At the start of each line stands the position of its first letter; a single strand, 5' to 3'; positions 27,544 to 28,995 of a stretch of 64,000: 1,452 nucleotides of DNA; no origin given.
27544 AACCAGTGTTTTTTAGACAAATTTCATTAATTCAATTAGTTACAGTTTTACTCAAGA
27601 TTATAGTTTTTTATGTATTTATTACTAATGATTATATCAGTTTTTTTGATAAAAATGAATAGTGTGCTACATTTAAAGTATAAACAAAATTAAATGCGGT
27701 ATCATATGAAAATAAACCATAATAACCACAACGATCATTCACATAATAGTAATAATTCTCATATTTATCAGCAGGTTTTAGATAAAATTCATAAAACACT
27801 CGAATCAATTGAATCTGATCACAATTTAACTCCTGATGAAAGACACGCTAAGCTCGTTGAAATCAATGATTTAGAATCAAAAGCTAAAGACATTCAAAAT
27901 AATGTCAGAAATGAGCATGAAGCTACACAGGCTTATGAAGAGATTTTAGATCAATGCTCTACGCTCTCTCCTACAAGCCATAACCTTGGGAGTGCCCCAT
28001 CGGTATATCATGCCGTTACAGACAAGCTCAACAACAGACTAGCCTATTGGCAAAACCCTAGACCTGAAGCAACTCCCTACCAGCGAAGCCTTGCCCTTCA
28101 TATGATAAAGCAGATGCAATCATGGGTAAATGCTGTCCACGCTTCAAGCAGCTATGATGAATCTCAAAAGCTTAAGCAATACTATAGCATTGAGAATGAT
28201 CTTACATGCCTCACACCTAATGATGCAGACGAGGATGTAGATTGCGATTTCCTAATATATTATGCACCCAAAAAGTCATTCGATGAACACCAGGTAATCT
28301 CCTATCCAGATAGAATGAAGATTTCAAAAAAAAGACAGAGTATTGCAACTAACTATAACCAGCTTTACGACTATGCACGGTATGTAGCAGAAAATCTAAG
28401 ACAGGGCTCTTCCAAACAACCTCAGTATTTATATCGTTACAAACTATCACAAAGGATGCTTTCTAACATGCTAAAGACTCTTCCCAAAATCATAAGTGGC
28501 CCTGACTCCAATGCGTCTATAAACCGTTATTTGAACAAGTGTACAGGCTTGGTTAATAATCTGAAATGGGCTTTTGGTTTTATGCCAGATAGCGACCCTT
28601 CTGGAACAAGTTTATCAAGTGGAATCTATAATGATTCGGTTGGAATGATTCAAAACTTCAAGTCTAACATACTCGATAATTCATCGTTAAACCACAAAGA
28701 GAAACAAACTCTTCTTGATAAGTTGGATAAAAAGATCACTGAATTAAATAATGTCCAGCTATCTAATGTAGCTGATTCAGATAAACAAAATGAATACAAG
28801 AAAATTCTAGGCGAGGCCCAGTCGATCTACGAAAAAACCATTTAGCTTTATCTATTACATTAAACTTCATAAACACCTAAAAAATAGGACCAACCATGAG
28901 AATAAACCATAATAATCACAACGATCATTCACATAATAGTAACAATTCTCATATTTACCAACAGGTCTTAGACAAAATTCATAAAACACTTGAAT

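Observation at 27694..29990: Tandem mosaic paralogs with a conserved His/Asn-rich N-terminal module, directly upstream of the sctJ-sctT type III secretion operon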

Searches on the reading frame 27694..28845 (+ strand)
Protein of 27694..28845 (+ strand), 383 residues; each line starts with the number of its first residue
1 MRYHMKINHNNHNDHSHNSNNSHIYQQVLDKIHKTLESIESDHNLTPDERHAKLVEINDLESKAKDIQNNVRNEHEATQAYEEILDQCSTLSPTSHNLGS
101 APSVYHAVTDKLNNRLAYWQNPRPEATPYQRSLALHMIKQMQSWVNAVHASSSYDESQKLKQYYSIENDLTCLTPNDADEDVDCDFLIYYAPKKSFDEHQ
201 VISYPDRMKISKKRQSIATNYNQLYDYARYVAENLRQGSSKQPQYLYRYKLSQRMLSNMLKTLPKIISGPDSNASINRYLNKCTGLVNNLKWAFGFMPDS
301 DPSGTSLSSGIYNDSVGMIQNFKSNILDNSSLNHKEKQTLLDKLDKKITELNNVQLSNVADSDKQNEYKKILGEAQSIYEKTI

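Call 5: search_protein_families(library=pfam, proteins=[window:27694-28845:+], max_evalue=1)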
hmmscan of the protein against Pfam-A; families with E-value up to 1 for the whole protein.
window:27694-28845:+ (383 aa): 4 families
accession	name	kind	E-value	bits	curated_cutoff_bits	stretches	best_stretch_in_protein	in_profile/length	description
PF20936.3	GCIP_C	-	0.011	16.6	36.2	1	64-101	42-80/106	Grap2 and cyclin-D-interacting, C-terminal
PF07564.17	DUF1542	-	0.029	14.8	24.3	1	26-90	7-71/77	Domain of Unknown Function (DUF1542)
PF11902.13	DUF3422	-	0.13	11.8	25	1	27-87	214-275/418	Protein of unknown function (DUF3422)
PF10732.14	DUF2524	-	0.89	10.3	25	1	213-268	3-58/84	Protein of unknown function (DUF2524)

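Call 6: search_protein_families(library=ncbifam, proteins=[window:27694-28845:+], max_evalue=1)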
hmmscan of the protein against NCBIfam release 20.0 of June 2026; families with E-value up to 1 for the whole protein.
window:27694-28845:+ (383 aa): 0 families

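Call 7: find_homologous_proteins(query=window:27694-28845:+, max_evalue=0.001)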
Query window:27694-28845:+ (383 aa): 2 proteins with E <= 0.001 among 1379 candidates.
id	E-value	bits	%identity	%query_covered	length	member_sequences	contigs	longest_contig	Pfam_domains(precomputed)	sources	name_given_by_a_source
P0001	7.2e-249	843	100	99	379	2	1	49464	-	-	-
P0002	1.1e-67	247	44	98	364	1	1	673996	-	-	-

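Call 13: find_encoding_contigs(protein=P0002, flank=10000, max_places=6)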
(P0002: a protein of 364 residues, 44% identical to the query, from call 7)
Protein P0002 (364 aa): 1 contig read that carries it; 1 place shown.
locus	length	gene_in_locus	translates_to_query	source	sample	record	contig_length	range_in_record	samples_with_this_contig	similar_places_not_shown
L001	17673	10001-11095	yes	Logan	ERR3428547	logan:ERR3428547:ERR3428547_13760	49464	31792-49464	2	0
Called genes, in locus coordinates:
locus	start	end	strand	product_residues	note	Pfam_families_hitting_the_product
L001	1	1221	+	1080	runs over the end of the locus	PF25596:CPSase_L_D1, PF02786:CPSase_L_D2, PF02787:CPSase_L_D3, PF25596:CPSase_L_D1, PF02222:ATP-grasp, PF02786:CPSase_L_D2, PF07478:Dala_Dala_lig_C (weak), PF02142:MGS, +1 more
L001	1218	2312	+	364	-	PF01075:Glyco_transf_9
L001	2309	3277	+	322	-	PF02729:OTCace_N, PF00185:OTCace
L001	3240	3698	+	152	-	PF01948:PyrI, PF02748:PyrI_C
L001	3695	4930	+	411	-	PF01979:Amidohydro_1, PF12890:DHOase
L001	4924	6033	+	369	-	PF01180:DHO_dh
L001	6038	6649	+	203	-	PF00156:Pribosyltran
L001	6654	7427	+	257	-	PF00215:OMPdecase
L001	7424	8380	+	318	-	PF00535:Glycos_transf_2, PF13641:Glyco_tranf_2_3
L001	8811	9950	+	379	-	-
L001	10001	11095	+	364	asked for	-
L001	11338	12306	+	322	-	PF01514:YscJ_FliF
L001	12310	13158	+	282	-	-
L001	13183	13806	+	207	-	PF02108:FliH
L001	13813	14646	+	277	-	PF00813:FliP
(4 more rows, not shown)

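Call 14: find_encoding_contigs(protein=P0001, flank=10000, max_places=6)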
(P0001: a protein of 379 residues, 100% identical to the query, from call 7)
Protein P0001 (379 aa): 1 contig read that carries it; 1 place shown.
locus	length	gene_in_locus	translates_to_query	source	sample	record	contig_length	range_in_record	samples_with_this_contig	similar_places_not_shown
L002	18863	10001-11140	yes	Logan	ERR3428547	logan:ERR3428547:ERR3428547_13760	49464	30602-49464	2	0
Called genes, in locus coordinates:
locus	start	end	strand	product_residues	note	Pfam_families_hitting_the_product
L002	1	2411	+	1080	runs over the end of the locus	PF25596:CPSase_L_D1, PF02786:CPSase_L_D2, PF02787:CPSase_L_D3, PF25596:CPSase_L_D1, PF02222:ATP-grasp, PF02786:CPSase_L_D2, PF07478:Dala_Dala_lig_C (weak), PF02142:MGS, +1 more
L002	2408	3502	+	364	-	PF01075:Glyco_transf_9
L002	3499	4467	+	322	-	PF02729:OTCace_N, PF00185:OTCace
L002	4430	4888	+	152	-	PF01948:PyrI, PF02748:PyrI_C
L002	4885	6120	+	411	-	PF01979:Amidohydro_1, PF12890:DHOase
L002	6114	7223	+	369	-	PF01180:DHO_dh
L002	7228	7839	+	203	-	PF00156:Pribosyltran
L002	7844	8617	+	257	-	PF00215:OMPdecase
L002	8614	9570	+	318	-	PF00535:Glycos_transf_2, PF13641:Glyco_tranf_2_3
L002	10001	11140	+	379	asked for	-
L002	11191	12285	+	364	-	-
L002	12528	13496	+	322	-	PF01514:YscJ_FliF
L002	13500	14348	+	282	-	-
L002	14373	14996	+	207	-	PF02108:FliH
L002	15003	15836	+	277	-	PF00813:FliP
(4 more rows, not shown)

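Call 15: search_protein_representatives(alignment_id=A2)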
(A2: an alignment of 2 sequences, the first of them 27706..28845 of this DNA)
Query: 2 sequences, 382 profile positions. Proteins with E-value up to 0.001 (for the whole library): 4; up to 1e-10: 4; up to 1e-30: 4. The best 4 are listed.
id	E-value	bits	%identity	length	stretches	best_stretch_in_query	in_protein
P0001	2.1e-226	767.9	-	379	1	1-376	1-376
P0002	8.8e-206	699.9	-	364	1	1-382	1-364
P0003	1.9e-66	241.3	-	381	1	2-377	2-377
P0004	1.7e-54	202.0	-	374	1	1-377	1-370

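Call 17: find_encoding_contigs(protein=P0003, flank=10000, max_places=6)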
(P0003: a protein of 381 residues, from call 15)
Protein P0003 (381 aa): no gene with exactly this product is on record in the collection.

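Call 18: find_encoding_contigs(protein=P0004, flank=10000, max_places=6)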
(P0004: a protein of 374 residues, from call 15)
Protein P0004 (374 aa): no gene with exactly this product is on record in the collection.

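Call 19: find_related_loci(query=A3, collection=genome_contigs, flank=10000)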
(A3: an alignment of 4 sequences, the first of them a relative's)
Query A3 (379 aa) in genome_contigs; peptide patterns used: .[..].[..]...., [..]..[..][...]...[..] (x = any residue, [..] = any of these).
51 stretches matched a pattern, but none encodes a relative of the query by tblastn (E <= 1e-3).

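Call 20: list_cluster_members(proteins=[P0003, P0004, P0001, P0002])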
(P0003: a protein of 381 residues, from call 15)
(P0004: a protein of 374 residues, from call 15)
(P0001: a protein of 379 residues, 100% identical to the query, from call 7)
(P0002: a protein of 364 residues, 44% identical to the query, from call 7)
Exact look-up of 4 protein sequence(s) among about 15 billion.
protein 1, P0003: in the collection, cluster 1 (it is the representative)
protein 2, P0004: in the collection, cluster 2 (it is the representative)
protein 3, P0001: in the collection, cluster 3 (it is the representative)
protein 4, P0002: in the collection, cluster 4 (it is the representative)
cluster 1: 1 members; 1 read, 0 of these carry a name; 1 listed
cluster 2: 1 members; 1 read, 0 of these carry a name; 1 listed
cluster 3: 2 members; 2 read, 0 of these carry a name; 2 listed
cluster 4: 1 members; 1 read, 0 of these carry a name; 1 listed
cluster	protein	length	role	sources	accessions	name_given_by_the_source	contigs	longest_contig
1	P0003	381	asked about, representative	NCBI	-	-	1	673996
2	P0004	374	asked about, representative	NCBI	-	-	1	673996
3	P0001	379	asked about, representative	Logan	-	-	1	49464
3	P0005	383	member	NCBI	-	-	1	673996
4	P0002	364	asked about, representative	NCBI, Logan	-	-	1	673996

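Call 30: predict_structure(alignment_id=A3)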
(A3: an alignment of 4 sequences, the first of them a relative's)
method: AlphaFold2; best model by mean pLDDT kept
length: 379 residues; sequences in the alignment: 4
mean_pLDDT: 80.4   pTM: 0.54
mean pLDDT of the five models: 80.4, 78.4, 77.2, 76.4, 75.5
residues with pLDDT >= 90: 94; 70-90: 223; 50-70: 31; < 50: 31
segments of 3 or more residues with pLDDT < 50: 1-15, 90-94, 174-178, 301-306
pLDDT, mean of each block of 10 residues (from residue 1): 38 53 90 82 79 92 81 86 74 55 88 82 87 88 84 82 76 51 87 84 76 89 93 72 90 91 81 87 88 78 54 89 89 94 93 79 88 83
secondary structure, 60 per line:
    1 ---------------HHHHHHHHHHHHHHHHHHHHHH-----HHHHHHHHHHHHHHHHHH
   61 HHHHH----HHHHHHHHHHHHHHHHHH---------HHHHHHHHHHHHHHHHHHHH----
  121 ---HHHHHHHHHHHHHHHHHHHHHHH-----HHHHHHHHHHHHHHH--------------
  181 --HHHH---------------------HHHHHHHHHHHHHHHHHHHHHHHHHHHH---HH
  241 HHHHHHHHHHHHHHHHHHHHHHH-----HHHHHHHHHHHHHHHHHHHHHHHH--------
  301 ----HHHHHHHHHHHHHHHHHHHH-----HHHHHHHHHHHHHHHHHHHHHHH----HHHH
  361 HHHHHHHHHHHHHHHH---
elements in order: H16-37 H43-65 H70-87 H97-116 H124-146 H152-166 H183-186 H208-235 H239-263 H269-292 H305-324 H330-352 H357-376

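Call 34: fold_search(model_id=the predicted structure, library=pdb)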
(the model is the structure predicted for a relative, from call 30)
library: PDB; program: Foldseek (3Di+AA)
matches with E <= 10: 56; with E <= 0.001: 0
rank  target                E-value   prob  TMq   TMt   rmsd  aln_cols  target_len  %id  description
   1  1k7w_D                3.3e-02  0.38  0.16  0.14  22.2       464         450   10  Crystal Structure of S283A Duck Delta 2 Crystallin Mutant (released 2002-03-06)
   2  5h5m_B                6.2e-01  0.18  0.17  0.19  25.7       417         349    9  Crystal structure of HMP-1 M domain (released 2017-03-29)
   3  1k62_B                7.8e-01  0.11  0.16  0.14  22.7       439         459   10  Crystal Structure of the Human Argininosuccinate Lyase Q286R Mutant (released 2002-02-01)
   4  7y87                  9.3e-01  0.18  0.20  0.21  14.8       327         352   13  class I diterpene synthase mutant (CyS-C59A) from Streptomyces cattleya (released 2022-12-21)
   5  7uni_B                1.7e+00  0.16  0.16  0.23  22.4       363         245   10  De novo designed chlorophyll dimer protein with Zn pheophorbide a methyl ester, SP2-ZnPPaM (released 2023-04-19)
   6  7n6g_3W               2.1e+00  0.03  0.12  0.11  43.2       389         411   10  C1 of central pair (released 2022-05-18)
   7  7unh_A                2.5e+00  0.10  0.15  0.22  22.7       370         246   10  De novo designed chlorophyll dimer protein in apo state, SP2 (released 2023-04-19)
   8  7rtt_B                2.7e+00  0.06  0.14  0.13  29.3       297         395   14  Cryo-EM structure of a TTYH2 cis-dimer (released 2021-08-25)
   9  7rtu_B                2.8e+00  0.06  0.14  0.14  28.9       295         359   14  Cryo-EM structure of a TTYH2 trans-dimer (released 2021-08-25)
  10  7bxx_A                2.8e+00  0.04  0.11  0.13  27.2       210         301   11  Tetanus neurotoxin translocation domain -C467S (released 2021-02-17)
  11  4m0m                  2.9e+00  0.10  0.18  0.11  18.8       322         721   10  The crystal structure of a functionally unknown protein lpg2422 from Legionella pneumophila subsp. pneumophila str. Phil (released 2013-08-21)
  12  7p5m_A                3.1e+00  0.05  0.13  0.12  26.6       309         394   14  Cryo-EM structure of human TTYH2 in lipid nanodiscs (released 2021-08-11)
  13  7n6g_3R               3.1e+00  0.03  0.11  0.12  43.7       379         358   10  C1 of central pair (released 2022-05-18)
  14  7y88                  3.2e+00  0.08  0.18  0.19  15.2       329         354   12  class I diterpene synthase (CyS-GGPP-Mg2+) from Streptomyces cattleya (released 2022-12-21)
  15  6m58_A                3.2e+00  0.06  0.14  0.10  21.2       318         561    9  Crystal structure of a complex between human serum albumin and the antibody Fab SL335 (released 2020-04-29)
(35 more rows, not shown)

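Call 42: search_protein_families(library=pfam, proteins=[P0003, P0004], max_evalue=1)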
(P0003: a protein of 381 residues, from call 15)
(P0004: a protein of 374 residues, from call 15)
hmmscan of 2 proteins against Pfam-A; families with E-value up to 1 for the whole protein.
P0003 (381 aa): 8 families
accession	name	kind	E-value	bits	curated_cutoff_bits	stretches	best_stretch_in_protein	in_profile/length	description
PF07564.17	DUF1542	-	0.005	17.3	24.3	1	316-346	14-44/77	Domain of Unknown Function (DUF1542)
PF12163.13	HobA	-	0.0089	16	27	1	247-302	30-82/180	DNA replication regulator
PF11964.13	SpoIIAA-like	-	0.049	14.8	25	1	97-169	27-95/106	SpoIIAA-like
PF02520.22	ANIS5_cation-bd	-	0.094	13.3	29.3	1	320-346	70-96/109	SXP/RAL-2 family protein Ani s 5-like, metal-binding domain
PF15796.10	KELK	-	0.3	12.1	27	1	26-91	3-65/80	KELK-motif containing domain of MRCK Ser/Thr protein kinase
PF21408.2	MTR4-like_stalk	-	0.53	11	24.2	1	15-63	14-62/64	Exosome RNA helicase MTR4-like, stalk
PF12001.13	DUF3496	-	0.54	11.1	23.3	1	214-267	26-78/109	Domain of unknown function (DUF3496)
PF03280.19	Lipase_chap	-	0.87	10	25.7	1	320-366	66-112/192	Proteobacterial lipase chaperone protein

P0004 (374 aa): 1 family
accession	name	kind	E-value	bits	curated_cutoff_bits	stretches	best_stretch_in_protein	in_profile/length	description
PF21408.2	MTR4-like_stalk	-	0.025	15.3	24.2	1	15-63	14-62/64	Exosome RNA helicase MTR4-like, stalk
